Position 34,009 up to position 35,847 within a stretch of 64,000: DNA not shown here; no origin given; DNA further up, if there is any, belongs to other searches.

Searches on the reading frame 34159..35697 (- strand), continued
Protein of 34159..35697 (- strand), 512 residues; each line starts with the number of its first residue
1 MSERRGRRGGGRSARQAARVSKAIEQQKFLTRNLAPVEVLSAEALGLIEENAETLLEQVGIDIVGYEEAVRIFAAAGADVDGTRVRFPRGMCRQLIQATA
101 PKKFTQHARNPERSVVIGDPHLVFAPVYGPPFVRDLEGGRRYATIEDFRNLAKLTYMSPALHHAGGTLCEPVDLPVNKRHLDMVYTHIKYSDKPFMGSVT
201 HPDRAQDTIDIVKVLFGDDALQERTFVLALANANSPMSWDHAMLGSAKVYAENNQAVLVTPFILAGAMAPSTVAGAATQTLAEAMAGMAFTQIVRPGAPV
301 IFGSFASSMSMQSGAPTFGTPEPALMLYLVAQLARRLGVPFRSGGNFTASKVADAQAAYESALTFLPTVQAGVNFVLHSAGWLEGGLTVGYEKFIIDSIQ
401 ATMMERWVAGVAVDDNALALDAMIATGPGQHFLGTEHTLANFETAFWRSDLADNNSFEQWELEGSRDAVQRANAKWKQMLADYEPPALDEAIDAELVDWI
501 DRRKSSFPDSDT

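Call 20: search_solved_structures(query=window:34159-35697:-, max_evalue=0.00001, show_alignments=3)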
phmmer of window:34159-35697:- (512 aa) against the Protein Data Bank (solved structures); distinct sequences matched with E-value up to 0.00001: 5.
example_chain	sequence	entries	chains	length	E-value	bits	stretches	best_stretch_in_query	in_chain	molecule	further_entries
4yyc_A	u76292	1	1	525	1.6e-201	673.1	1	5-511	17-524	Putative trimethylamine methyltransferase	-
2qne_A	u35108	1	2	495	4.6e-122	411.1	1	36-503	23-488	Putative methyltransferase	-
9yce_A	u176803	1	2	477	7.6e-122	410.3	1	38-503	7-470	Glycine betaine methyltransferase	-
7xcl_A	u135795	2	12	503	6.1e-31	110.5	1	56-507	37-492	Trimethylamine methyltransferase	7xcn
7xcm_A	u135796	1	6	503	9.6e-31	109.9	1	56-507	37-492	Trimethylamine methyltransferase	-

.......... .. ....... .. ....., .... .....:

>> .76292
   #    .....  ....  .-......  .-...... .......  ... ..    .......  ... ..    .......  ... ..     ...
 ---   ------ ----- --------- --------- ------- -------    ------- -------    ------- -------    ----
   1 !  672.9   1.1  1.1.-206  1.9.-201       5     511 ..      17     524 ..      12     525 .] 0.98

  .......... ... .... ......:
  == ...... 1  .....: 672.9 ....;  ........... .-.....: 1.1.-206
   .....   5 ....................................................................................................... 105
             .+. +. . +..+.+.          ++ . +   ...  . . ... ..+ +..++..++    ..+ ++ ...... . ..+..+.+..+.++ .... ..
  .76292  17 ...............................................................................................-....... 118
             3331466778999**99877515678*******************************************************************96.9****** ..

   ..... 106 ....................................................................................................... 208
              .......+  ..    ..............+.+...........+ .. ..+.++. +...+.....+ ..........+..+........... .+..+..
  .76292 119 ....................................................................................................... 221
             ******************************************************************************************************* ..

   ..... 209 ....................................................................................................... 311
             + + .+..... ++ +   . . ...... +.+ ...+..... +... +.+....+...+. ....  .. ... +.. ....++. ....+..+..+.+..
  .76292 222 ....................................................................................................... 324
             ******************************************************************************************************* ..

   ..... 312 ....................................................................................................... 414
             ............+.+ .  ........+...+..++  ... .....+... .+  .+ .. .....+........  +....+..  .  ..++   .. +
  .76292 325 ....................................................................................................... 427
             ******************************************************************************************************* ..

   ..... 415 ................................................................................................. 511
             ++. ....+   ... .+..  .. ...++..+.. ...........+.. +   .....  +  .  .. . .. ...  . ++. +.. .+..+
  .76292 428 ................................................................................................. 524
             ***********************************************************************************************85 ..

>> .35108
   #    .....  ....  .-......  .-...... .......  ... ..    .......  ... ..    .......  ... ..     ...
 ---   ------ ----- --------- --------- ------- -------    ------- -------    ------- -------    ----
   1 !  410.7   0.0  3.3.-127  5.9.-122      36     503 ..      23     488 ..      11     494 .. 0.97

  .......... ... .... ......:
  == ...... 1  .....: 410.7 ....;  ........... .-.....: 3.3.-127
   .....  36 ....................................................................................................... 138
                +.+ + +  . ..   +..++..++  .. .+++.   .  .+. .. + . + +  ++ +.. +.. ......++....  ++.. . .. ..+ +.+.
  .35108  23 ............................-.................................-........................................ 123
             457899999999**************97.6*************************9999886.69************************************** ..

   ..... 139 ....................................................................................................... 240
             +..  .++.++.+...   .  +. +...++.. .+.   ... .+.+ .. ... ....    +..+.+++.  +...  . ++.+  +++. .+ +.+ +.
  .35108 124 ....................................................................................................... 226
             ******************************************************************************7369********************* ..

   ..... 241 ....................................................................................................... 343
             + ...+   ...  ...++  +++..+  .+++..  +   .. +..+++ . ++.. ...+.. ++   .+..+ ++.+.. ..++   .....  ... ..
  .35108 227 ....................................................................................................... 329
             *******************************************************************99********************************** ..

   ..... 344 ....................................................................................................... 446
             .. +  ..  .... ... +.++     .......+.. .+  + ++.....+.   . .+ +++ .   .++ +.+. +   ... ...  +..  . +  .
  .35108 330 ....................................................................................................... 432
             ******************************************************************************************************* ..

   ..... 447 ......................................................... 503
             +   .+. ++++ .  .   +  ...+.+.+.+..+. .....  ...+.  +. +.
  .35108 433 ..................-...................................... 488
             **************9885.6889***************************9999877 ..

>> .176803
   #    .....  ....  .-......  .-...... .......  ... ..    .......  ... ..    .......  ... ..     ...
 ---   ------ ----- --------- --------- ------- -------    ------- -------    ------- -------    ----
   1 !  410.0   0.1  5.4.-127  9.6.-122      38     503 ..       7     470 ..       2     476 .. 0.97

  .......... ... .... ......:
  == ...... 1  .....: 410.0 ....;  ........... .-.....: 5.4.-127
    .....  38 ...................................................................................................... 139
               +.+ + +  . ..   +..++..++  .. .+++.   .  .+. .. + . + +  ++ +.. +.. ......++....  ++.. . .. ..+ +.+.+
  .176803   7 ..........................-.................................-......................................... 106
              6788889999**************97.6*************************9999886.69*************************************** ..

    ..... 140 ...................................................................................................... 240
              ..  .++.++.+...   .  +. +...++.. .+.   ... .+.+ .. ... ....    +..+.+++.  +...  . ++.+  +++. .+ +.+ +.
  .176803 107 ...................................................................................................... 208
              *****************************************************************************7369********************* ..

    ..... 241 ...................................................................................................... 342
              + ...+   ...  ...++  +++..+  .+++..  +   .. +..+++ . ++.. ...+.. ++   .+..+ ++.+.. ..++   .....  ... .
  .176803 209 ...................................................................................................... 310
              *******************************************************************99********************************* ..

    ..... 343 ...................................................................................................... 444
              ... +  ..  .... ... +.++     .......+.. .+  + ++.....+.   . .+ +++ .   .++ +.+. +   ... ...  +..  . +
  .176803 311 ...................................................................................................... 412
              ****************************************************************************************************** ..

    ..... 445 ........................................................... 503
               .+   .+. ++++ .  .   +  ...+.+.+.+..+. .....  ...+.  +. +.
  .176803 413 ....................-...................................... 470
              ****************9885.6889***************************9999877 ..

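Call 24: search_protein_families(library=ncbifam, proteins=[window:34159-35697:-], max_evalue=0.001)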
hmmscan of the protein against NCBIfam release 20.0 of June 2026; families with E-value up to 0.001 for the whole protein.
window:34159-35697:- (512 aa): 1 family
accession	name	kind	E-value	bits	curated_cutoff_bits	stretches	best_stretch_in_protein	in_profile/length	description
TIGR02369.2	trimeth_pyl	equivalog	1.9e-84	283.9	525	1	37-500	3-465/469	[trimethylamine--corrinoid protein] Co-methyltransferase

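Call 72: list_cluster_members(proteins=[P0001, P0121])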
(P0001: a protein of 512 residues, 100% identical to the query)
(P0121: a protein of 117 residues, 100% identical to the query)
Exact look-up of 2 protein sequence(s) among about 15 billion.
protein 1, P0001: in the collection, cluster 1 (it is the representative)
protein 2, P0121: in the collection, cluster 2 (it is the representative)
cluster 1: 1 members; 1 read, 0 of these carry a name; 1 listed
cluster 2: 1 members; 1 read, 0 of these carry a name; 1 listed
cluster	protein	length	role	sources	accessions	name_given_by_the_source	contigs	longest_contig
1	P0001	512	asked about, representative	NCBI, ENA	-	-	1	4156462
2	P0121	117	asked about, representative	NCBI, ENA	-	-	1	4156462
